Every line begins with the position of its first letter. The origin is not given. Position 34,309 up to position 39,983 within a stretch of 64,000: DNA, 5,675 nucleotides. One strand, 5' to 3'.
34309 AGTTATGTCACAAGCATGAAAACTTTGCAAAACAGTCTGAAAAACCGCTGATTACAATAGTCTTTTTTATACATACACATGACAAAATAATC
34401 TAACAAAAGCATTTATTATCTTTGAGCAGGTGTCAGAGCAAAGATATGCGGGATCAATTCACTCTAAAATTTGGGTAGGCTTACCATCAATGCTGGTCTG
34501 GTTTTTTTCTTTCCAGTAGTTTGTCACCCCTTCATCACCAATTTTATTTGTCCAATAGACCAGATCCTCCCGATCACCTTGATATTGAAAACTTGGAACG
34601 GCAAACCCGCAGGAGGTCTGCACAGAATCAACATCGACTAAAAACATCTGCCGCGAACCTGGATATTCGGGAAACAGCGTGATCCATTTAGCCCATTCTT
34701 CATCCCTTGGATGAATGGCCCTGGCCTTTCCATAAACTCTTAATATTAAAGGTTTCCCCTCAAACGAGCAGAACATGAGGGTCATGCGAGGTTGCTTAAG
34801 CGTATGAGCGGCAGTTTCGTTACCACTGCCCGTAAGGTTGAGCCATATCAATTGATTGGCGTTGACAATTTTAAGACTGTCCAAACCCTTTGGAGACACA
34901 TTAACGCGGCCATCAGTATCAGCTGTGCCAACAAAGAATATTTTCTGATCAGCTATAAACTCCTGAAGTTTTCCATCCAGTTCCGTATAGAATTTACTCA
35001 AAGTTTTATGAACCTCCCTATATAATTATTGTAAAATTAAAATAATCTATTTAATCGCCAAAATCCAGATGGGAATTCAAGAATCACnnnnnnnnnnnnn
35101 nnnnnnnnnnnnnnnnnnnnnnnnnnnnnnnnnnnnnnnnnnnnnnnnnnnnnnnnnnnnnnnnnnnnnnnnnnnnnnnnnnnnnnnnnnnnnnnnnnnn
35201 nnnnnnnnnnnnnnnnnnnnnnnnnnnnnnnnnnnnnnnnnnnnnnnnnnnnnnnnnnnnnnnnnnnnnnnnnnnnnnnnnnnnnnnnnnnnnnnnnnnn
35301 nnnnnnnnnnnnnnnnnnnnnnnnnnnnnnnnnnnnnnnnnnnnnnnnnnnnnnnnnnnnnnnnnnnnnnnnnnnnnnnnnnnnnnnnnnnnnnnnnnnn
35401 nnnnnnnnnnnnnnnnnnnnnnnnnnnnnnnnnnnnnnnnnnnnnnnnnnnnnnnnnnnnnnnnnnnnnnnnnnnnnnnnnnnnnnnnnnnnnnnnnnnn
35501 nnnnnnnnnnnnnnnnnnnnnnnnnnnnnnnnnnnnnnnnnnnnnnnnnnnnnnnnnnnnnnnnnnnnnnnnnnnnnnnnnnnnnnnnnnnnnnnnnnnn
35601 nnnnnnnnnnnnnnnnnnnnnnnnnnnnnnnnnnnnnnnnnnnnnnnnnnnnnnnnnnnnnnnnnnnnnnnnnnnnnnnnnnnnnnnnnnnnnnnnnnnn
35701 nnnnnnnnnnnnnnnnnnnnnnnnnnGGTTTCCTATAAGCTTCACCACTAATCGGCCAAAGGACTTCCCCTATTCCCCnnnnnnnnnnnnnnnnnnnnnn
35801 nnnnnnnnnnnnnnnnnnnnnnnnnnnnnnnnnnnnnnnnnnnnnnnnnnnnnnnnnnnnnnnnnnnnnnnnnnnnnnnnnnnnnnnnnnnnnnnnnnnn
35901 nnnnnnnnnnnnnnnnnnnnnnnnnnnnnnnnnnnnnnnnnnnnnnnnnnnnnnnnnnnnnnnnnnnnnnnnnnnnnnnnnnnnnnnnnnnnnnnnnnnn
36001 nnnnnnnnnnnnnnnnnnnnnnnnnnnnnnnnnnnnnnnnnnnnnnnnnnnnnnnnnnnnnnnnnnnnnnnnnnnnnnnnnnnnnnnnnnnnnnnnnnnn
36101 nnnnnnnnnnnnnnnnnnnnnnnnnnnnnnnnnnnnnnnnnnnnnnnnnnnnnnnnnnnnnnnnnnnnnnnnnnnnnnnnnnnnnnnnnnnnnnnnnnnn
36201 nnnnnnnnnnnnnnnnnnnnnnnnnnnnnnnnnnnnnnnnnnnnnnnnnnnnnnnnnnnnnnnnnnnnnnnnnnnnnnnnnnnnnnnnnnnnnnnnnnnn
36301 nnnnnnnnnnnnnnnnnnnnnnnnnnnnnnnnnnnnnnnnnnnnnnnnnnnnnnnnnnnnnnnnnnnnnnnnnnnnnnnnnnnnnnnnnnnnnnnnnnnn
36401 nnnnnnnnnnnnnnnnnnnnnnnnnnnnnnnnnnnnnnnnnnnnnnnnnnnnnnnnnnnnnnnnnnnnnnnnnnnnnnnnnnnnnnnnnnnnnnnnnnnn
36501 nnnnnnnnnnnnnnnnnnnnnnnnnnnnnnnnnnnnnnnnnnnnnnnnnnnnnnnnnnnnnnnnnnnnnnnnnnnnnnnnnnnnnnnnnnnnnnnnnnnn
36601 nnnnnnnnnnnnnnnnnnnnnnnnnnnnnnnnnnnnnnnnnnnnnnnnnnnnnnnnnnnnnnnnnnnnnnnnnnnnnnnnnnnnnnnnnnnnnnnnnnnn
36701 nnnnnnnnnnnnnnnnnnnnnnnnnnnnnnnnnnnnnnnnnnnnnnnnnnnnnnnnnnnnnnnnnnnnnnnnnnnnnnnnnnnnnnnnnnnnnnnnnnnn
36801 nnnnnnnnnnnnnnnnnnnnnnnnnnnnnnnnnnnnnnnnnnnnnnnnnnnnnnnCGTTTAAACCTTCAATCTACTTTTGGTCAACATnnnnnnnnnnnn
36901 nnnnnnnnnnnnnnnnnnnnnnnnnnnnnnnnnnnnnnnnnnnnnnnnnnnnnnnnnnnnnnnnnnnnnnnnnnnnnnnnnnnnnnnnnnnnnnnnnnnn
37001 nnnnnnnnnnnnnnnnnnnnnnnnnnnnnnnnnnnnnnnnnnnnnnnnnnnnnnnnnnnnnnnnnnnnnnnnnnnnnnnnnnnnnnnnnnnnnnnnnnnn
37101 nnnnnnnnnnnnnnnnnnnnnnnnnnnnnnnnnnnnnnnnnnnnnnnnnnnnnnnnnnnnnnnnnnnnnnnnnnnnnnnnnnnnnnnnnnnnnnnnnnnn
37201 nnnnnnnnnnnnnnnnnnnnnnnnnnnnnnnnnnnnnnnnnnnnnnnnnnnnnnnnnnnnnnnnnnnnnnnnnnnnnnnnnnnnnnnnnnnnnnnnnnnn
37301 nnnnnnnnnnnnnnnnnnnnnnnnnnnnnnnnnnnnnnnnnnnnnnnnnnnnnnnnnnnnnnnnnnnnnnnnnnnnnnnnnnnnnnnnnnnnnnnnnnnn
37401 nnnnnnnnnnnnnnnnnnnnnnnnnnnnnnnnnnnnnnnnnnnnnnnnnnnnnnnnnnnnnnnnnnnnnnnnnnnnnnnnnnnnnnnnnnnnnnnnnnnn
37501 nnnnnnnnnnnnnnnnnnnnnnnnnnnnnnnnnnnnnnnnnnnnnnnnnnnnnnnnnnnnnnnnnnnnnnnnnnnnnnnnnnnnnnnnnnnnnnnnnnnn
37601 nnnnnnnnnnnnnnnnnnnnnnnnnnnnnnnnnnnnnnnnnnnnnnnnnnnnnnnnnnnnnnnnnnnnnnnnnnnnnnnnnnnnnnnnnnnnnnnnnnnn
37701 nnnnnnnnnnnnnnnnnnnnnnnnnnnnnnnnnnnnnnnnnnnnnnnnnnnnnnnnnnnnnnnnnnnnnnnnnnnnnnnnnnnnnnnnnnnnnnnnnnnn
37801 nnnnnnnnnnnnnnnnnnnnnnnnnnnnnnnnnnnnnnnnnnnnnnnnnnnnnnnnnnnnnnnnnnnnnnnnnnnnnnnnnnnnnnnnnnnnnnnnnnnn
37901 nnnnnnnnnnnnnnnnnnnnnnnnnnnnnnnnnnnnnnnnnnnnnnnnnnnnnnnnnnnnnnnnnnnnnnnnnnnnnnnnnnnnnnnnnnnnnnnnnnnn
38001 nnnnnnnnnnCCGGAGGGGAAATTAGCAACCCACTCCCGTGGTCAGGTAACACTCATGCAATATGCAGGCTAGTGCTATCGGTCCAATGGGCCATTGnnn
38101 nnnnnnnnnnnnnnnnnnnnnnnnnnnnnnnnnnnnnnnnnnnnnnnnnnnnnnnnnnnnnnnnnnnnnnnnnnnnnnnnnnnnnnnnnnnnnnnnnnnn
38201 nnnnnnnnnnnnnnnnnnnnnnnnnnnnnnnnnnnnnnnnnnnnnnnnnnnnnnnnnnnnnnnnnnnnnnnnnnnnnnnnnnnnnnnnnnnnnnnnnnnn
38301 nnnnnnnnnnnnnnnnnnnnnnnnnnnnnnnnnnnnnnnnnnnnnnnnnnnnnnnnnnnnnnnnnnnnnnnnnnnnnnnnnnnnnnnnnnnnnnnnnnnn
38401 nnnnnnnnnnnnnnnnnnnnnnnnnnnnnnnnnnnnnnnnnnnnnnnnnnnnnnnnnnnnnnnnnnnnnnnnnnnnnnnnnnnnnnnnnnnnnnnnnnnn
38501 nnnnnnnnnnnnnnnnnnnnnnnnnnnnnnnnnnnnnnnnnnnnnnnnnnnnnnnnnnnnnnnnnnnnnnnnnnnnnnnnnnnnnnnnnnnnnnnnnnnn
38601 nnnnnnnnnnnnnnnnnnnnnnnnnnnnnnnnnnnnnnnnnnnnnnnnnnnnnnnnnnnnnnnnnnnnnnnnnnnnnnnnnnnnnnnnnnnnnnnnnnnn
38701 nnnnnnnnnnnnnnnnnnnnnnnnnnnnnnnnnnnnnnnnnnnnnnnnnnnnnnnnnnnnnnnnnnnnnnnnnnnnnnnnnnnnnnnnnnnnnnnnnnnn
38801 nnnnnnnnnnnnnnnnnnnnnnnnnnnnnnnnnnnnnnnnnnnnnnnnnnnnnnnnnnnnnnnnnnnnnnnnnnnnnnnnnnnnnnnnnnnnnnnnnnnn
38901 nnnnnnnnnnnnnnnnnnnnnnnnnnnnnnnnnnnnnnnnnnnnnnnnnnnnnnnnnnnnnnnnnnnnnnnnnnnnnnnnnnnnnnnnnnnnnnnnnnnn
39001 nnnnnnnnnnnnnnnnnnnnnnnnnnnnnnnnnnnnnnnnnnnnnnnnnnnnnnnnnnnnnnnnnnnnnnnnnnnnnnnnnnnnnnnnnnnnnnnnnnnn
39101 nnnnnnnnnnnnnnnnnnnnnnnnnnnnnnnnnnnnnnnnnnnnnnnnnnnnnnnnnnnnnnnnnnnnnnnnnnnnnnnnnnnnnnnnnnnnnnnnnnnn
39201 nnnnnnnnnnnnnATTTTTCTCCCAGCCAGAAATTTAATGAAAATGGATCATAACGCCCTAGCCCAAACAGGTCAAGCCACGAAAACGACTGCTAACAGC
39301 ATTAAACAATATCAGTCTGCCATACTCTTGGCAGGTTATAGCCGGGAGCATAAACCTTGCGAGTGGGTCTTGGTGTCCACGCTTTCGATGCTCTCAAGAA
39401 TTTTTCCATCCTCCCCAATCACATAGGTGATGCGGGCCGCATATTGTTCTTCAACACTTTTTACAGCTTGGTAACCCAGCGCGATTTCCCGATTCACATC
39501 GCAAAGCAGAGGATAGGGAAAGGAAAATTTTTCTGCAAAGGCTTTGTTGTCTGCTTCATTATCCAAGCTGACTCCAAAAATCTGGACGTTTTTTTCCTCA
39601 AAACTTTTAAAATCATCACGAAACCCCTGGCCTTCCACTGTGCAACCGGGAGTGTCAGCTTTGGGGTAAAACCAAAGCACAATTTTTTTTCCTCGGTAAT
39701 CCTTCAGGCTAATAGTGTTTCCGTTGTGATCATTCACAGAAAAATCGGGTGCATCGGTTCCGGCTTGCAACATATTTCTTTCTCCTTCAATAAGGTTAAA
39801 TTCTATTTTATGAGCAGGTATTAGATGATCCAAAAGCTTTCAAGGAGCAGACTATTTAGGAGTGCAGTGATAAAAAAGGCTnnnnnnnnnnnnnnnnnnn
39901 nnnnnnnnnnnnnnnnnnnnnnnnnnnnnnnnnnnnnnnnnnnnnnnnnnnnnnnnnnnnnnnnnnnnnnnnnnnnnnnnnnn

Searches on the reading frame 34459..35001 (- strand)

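Call 16: search_protein_families(library=pfam, proteins=[window:34459-35001:-], max_evalue=0.0001)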
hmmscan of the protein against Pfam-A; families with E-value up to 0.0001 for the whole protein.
window:34459-35001:- (180 aa): 1 family
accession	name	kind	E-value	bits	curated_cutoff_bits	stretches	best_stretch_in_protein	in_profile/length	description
PF01243.27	PNPOx_N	-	3.1e-14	53.8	28.1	1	9-131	2-120/120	Pyridoxamine 5'-phosphate oxidase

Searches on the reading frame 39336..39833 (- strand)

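Call 113: search_protein_families(library=pfam, proteins=[window:39336-39833:-], max_evalue=0.01)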
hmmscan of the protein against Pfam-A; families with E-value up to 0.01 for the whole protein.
window:39336-39833:- (165 aa): 3 families
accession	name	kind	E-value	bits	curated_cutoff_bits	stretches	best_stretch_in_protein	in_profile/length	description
PF00578.27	AhpC-TSA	-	8.2e-36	123.1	26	1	25-146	2-122/124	AhpC/TSA family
PF08534.16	Redoxin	-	3e-23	82.7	26.6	1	23-155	1-138/148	Redoxin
PF13911.12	AhpC-TSA_2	-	0.0022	18.8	27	1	72-117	3-48/114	AhpC/TSA antioxidant enzyme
